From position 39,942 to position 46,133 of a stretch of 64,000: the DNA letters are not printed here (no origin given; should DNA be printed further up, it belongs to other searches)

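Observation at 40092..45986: A ~1,960-aa protein that is essentially one uninterrupted 45-residue repeat solenoid with no catalytic partner domain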

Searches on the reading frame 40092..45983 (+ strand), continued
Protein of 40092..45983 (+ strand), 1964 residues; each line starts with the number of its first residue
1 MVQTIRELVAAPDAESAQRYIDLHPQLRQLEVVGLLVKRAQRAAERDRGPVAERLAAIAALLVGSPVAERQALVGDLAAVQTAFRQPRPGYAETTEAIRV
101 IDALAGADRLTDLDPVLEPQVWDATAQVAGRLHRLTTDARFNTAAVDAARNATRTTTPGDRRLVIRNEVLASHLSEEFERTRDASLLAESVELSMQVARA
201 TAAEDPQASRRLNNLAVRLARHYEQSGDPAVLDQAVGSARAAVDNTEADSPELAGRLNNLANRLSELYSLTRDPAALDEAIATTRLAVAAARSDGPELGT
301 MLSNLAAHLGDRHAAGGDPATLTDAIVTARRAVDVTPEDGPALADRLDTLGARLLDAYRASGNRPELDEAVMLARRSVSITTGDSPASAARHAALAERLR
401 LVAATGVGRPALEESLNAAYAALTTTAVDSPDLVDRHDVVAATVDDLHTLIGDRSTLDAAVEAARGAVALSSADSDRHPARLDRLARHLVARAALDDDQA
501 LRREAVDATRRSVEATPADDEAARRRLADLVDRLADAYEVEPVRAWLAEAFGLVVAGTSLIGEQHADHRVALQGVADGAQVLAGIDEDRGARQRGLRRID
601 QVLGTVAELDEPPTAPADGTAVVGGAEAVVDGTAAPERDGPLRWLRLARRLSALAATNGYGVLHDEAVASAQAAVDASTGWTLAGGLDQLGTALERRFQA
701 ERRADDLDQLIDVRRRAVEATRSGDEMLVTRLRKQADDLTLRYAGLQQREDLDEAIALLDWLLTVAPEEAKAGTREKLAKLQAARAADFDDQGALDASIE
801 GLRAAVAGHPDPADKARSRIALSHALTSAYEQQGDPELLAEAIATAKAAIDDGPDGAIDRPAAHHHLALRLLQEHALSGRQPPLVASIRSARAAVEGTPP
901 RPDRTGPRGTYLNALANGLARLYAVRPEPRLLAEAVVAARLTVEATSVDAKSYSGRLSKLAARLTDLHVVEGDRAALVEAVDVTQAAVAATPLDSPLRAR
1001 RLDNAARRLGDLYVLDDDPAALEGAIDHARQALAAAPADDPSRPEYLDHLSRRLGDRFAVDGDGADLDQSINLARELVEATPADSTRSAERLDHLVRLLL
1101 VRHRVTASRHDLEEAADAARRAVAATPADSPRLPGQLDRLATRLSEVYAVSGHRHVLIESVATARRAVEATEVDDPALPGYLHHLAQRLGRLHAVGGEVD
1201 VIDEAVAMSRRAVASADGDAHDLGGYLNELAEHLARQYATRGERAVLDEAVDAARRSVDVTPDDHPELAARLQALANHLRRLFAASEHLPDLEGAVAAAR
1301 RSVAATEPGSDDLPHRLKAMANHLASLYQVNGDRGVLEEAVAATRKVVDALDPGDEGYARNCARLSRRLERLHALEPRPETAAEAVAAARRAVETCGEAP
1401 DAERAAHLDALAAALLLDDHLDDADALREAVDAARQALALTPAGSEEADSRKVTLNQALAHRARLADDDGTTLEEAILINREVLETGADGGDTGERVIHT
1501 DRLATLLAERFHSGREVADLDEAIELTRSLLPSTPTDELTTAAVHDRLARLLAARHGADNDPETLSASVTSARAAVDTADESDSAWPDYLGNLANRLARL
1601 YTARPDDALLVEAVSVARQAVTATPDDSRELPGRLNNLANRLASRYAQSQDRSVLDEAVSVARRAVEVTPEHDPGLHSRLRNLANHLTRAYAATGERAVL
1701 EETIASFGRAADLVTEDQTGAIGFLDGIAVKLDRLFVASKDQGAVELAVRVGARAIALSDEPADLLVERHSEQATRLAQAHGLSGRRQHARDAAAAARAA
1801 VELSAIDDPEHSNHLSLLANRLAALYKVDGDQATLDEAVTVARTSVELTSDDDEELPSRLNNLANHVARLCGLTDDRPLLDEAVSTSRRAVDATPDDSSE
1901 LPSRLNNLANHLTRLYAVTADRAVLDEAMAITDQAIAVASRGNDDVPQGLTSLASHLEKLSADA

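Call 19: search_protein_families(library=pfam, proteins=[P0001, P0002, P0003, P0010, P0034], max_evalue=0.01)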
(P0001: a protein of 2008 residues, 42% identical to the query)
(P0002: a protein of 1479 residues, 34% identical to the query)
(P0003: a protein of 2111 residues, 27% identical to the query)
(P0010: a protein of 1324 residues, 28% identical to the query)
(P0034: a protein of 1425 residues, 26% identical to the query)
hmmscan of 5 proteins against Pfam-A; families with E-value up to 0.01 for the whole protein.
P0001 (2008 aa): 2 families
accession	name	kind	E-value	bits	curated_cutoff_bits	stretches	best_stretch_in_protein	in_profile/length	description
PF13094.11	CENP-Q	-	0.0054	17.3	28.5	0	1835-1930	83-161/162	CENP-Q, a CENPA-CAD centromere complex subunit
PF24885.1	TPR_NPHP3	-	0.0085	15.9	100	1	1124-1251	93-214/239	Nephrocystin-3 TPR domain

P0002 (1479 aa): 0 families

P0003 (2111 aa): 3 families
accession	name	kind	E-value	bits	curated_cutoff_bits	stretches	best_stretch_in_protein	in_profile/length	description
PF12770.12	CHAT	-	4.5e-46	158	24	1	1812-2110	2-288/289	CHAT domain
PF13374.12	TPR_10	-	7.9e-19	67.5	27.5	0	1032-1064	4-36/42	Tetratricopeptide repeat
PF13431.12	TPR_17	-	0.0034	18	24.4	0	705-720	8-23/34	Tetratricopeptide repeat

P0010 (1324 aa): 5 families
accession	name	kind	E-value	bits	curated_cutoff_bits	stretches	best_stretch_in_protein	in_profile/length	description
PF20308.4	TPR-S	-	1.6e-06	29.1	27.6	0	366-477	3-95/102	Tetratricopeptide Repeats-Sensor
PF13414.12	TPR_11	-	0.00027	21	26.8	0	454-472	9-27/42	TPR repeat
PF13428.12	TPR_14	-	0.0052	17.8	23.5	1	441-477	3-39/44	Tetratricopeptide repeat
PF13181.12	TPR_8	-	0.0063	17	25.7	0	439-471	1-33/34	Tetratricopeptide repeat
PF13176.12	TPR_7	-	0.0078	16.7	27.9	0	448-472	8-32/36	Tetratricopeptide repeat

P0034 (1425 aa): 0 families

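Call 20: find_encoding_contigs(protein=P0001, flank=10000, max_places=3)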
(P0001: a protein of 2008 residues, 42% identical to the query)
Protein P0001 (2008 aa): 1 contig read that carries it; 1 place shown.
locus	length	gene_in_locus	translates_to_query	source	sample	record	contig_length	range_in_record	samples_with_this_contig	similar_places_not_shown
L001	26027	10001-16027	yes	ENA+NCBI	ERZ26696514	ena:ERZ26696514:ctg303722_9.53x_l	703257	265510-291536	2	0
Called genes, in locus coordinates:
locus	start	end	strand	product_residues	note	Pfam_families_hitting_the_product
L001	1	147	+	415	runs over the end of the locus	PF11376:DUF3179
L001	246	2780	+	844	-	PF02515:CoA_transf_3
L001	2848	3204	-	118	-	-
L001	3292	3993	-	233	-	-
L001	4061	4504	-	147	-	PF04075:F420H2_quin_red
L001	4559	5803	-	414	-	PF05977:MFS_3, PF07690:MFS_1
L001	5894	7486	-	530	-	PF13458:Peripla_BP_6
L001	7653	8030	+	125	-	PF13474:SnoaL_3 (weak), PF14534:DUF4440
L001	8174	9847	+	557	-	PF07969:Amidohydro_3, PF01979:Amidohydro_1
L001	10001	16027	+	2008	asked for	-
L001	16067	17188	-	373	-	PF02771:Acyl-CoA_dh_N, PF02770:Acyl-CoA_dh_M, PF00441:Acyl-CoA_dh_1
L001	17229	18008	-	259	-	PF00296:Bac_luciferase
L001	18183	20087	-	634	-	PF00496:SBP_bac_5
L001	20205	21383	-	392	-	PF00005:ABC_tran, PF08352:oligo_HPY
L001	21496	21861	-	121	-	-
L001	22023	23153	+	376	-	PF19300:BPD_transp_1_N, PF00528:BPD_transp_1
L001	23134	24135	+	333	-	PF00528:BPD_transp_1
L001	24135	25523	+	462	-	PF00005:ABC_tran, PF08352:oligo_HPY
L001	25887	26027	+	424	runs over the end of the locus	PF13692:Glyco_trans_1_4, PF00534:Glycos_transf_1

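Call 21: find_encoding_contigs(protein=P0002, flank=10000, max_places=3)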
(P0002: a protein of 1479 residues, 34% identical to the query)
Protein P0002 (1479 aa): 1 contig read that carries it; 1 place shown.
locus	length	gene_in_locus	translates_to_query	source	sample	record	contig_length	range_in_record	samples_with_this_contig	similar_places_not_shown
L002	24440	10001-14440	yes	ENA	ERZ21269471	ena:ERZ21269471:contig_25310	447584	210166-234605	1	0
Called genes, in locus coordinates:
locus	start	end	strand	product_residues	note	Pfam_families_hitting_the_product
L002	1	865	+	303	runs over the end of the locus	PF04227:Indigoidine_A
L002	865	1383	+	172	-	PF22784:PTP-SAK, PF05706:CDKN3 (faint), PF22785:Tc-R-P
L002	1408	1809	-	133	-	-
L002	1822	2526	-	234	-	-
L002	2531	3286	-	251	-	PF00753:Lactamase_B, PF12706:Lactamase_B_2 (weak)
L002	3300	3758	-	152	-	PF04075:F420H2_quin_red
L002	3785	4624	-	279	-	PF02668:TauD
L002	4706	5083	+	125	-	PF13474:SnoaL_3, PF14534:DUF4440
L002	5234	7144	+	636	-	-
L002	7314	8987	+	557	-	PF07969:Amidohydro_3, PF01979:Amidohydro_1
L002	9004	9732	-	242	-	PF07110:EthD (weak)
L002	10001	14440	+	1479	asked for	-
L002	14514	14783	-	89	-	PF00441:Acyl-CoA_dh_1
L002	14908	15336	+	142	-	-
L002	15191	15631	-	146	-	PF02771:Acyl-CoA_dh_N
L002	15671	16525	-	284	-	PF01557:FAA_hydrolase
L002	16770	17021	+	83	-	-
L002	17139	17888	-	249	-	PF00496:SBP_bac_5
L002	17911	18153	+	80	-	-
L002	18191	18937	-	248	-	PF00496:SBP_bac_5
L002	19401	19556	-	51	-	PF08352:oligo_HPY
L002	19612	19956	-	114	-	PF00005:ABC_tran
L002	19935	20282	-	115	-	PF00005:ABC_tran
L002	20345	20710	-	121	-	-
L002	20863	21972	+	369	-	PF19300:BPD_transp_1_N (weak), PF00528:BPD_transp_1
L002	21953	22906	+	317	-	PF00528:BPD_transp_1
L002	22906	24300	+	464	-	PF00005:ABC_tran, PF08352:oligo_HPY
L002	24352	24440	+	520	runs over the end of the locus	PF00282:Pyridoxal_deC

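Call 25: find_related_loci(query=window:40092-45983:+, collection=genome_contigs, flank=10000)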
Query window:40092-45983:+ (1964 aa) in genome_contigs; peptide patterns used: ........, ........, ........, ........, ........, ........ (x = any residue, [..] = any of these).
385 stretches matched a pattern, but none encodes a relative of the query by tblastn (E <= 1e-3).

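Call 39: search_protein_families(library=padloc, proteins=[window:40092-45983:+, P0003], max_evalue=0.01)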
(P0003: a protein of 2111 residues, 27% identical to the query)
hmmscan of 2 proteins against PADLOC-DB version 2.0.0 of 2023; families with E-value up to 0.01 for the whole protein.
window:40092-45983:+ (1964 aa): 0 families

P0003 (2111 aa): 0 families
